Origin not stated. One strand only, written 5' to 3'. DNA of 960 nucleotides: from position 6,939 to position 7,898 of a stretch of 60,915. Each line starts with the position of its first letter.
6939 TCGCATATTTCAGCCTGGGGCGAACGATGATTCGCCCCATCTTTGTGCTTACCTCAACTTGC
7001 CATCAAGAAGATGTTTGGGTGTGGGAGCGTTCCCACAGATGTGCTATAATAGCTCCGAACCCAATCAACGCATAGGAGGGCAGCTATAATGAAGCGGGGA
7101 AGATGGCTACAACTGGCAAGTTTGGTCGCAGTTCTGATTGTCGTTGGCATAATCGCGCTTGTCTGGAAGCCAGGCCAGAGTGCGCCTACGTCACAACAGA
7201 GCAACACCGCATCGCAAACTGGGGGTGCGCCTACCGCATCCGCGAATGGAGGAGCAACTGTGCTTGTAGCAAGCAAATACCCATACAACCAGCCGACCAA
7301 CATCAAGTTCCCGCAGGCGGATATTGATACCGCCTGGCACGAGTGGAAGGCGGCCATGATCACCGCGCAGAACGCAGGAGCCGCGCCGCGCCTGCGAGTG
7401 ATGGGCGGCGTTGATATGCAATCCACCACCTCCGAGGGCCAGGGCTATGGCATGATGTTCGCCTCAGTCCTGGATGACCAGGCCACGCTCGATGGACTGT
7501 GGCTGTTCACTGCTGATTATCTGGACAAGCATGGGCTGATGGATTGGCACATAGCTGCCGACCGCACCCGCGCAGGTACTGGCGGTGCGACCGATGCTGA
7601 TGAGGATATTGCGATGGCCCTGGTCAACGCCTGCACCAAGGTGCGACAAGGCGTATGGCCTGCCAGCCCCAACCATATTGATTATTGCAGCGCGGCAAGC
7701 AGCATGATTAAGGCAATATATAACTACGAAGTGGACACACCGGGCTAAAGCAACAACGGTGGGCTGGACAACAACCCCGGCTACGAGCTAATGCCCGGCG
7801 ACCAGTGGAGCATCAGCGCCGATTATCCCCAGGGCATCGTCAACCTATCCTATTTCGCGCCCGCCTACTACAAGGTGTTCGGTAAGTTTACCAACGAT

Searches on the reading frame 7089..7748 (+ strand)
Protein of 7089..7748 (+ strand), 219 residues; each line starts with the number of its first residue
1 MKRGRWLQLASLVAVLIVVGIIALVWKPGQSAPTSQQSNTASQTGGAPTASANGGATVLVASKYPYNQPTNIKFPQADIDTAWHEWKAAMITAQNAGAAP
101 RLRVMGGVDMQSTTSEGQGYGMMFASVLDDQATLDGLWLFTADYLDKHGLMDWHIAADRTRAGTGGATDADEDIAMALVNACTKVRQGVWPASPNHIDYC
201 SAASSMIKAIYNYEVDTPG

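Call 58: search_protein_families(library=pfam, proteins=[window:7089-7748:+], max_evalue=0.00001)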
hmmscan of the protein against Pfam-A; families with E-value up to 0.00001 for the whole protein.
window:7089-7748:+ (219 aa): 1 family
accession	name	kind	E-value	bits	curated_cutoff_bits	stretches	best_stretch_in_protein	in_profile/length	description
PF01270.23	Glyco_hydro_8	-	2.5e-20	73.2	24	1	80-207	25-151/341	Glycosyl hydrolases family 8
